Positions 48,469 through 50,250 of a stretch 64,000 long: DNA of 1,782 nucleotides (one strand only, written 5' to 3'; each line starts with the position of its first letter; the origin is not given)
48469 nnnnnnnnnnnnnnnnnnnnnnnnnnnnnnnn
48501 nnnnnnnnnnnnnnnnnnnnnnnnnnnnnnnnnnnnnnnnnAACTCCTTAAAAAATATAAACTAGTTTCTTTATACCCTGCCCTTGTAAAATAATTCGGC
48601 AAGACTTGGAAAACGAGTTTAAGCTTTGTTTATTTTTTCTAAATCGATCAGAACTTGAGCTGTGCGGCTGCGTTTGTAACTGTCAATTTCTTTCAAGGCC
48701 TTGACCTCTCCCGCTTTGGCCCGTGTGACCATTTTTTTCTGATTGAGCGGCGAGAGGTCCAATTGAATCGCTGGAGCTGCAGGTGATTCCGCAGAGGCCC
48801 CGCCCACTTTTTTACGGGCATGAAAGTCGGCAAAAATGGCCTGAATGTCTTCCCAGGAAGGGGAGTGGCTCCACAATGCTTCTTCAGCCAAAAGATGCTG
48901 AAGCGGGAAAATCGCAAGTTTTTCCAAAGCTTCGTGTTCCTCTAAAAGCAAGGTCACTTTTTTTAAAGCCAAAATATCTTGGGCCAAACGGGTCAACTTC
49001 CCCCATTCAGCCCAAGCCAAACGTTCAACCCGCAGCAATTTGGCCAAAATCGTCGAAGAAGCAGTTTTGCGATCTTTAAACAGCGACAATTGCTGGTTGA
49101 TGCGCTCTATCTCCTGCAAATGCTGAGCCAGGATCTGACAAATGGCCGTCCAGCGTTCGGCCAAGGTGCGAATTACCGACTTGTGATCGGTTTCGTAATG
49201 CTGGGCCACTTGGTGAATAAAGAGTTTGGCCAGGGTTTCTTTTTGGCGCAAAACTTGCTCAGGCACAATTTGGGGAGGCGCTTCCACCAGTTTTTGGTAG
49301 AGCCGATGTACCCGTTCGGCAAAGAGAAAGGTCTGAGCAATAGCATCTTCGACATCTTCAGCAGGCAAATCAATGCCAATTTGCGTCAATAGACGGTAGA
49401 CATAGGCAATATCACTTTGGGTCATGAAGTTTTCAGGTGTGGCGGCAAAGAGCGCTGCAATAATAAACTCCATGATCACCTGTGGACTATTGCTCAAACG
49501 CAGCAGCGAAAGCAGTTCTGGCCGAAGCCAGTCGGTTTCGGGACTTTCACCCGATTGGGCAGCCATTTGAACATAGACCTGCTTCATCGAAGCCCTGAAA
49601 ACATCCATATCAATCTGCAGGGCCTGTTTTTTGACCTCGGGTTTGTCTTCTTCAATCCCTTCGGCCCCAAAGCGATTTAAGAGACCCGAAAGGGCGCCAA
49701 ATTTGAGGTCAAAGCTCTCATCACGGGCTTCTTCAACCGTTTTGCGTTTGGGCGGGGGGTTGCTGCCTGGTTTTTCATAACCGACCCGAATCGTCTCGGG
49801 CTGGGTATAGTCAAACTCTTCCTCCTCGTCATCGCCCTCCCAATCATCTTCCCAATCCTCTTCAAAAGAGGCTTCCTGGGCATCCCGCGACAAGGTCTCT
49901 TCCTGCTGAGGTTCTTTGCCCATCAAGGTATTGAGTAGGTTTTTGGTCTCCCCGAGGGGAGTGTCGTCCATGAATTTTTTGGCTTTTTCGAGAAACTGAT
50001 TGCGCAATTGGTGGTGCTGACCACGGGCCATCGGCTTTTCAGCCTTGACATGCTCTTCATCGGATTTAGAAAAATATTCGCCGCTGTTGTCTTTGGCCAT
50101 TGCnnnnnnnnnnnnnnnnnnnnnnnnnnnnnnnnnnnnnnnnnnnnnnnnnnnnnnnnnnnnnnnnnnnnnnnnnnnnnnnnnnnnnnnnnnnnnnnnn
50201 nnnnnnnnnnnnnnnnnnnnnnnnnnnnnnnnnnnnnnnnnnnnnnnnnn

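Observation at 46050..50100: Stand-alone C39-like cysteine-peptidase protein flanked by two large hypotheticals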

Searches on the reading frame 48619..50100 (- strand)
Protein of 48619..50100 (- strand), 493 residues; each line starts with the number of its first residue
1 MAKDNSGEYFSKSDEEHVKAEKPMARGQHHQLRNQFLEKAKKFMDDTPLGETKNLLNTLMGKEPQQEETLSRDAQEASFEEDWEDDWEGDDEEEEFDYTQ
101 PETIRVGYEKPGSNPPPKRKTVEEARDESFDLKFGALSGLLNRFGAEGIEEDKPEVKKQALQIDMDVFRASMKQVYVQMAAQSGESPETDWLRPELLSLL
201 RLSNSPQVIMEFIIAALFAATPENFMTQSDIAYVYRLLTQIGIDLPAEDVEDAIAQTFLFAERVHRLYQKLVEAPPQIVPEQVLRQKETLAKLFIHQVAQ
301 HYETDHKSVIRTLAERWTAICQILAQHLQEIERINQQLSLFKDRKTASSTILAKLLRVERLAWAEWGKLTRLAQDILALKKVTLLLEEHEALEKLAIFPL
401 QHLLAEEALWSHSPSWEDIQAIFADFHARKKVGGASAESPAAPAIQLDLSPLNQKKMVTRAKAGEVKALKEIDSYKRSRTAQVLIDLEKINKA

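Call 3: search_protein_families(library=pfam, proteins=[window:48619-50100:-], max_evalue=1)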
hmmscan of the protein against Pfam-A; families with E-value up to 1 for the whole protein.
window:48619-50100:- (493 aa): 2 families
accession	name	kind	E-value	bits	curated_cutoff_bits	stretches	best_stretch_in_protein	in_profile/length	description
PF23686.1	YkiC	-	0.1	13.2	27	0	201-219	17-35/39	YkiC-like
PF14799.11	FAM195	-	0.11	13.3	25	1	286-347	13-74/98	FAM195 family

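Call 4: search_protein_families(library=ncbifam, proteins=[window:48619-50100:-], max_evalue=1)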
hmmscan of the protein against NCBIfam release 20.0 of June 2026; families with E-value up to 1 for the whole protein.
window:48619-50100:- (493 aa): 1 family
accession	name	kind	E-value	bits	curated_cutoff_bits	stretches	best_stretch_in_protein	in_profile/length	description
NF033849.1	ser_rich_anae_1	subfamily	0.099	9.9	650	1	139-196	74-130/1163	serine-rich protein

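Call 19: find_homologous_proteins(query=window:48619-50100:-)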
Query window:48619-50100:- (493 aa): 9 proteins with E <= 0.001 among 8000 candidates.
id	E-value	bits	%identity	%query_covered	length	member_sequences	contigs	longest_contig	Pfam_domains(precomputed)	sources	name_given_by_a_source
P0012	4.7e-289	977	90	100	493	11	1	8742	-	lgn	-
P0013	1.0e-286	969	90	100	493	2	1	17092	-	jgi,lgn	-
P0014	7.6e-225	765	74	99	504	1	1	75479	-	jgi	jgi:hypothetical protein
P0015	2.5e-196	671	65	99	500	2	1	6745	-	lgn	-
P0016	1.3e-189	649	62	99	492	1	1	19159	-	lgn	-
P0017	3.2e-176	605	57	99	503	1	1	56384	-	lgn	-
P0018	6.6e-102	360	42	93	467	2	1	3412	-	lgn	-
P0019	2.1e-83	299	35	97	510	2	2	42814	-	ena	-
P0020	9.0e-80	287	36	96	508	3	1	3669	-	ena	-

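Call 25: find_encoding_contigs(protein=P0019, flank=6000, max_places=3)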
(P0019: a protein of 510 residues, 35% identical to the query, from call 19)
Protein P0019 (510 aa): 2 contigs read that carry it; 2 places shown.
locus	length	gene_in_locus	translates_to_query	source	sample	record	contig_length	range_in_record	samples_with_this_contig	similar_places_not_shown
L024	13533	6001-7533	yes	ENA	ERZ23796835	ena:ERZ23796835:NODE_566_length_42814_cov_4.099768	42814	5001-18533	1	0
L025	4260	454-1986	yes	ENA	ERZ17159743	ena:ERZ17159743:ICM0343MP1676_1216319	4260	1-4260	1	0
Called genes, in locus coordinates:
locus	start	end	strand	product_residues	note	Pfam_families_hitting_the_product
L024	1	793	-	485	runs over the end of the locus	PF21579:PabTrmU54_TRAM_dom, PF01170:UPF0020 (faint), PF13847:Methyltransf_31, PF05958:tRNA_U5-meth_tr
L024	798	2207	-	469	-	PF07498:Rho_N (weak), PF07497:Rho_RNA_bind, PF00006:ATP-synt_ab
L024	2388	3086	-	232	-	PF02224:Cytidylate_kin, PF13189:Cytidylate_kin2 (weak), PF13238:AAA_18, PF13207:AAA_17 (faint)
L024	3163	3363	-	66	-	-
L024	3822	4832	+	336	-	PF04055:Radical_SAM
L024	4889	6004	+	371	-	PF01594:AI-2E_transport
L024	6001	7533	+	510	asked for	-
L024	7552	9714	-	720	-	-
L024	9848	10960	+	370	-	PF01820:Dala_Dala_lig_N, PF02222:ATP-grasp (weak), PF07478:Dala_Dala_lig_C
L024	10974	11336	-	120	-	PF04237:YjbR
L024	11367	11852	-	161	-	PF14539:DUF4442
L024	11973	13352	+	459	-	PF05708:Peptidase_C92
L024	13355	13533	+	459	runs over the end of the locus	PF00890:FAD_binding_2, PF01134:GIDA (weak), PF01266:DAO (faint), PF07992:Pyr_redox_2 (faint), PF12831:FAD_oxidored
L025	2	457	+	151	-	?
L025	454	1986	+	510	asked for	-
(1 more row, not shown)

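Call 26: find_encoding_contigs(protein=P0017, flank=6000, max_places=3)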
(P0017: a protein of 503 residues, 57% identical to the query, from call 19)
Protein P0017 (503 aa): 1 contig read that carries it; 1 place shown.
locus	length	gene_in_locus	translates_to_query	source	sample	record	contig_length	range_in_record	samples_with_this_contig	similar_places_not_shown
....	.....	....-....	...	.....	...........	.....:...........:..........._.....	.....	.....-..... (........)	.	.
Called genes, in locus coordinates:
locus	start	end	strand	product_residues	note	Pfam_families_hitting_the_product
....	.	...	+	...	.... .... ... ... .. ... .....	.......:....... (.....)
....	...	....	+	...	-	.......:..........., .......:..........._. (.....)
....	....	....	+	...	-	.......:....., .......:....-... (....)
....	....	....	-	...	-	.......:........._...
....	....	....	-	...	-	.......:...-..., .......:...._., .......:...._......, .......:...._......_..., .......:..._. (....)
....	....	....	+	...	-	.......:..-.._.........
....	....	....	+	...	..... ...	-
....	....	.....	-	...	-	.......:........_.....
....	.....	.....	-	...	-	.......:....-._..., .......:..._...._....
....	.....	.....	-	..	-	-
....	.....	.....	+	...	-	-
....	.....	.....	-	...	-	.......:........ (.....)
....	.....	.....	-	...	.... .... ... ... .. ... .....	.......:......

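Call 80: search_protein_families(library=phrogs, max_evalue=0.01, proteins=[window:48619-50100:-])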
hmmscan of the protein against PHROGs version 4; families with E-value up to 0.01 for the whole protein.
window:48619-50100:- (493 aa): 0 families

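Call 81: search_protein_families(library=padloc, max_evalue=0.01, proteins=[window:48619-50100:-])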
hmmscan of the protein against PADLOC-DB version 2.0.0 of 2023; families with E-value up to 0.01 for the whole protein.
window:48619-50100:- (493 aa): 0 families
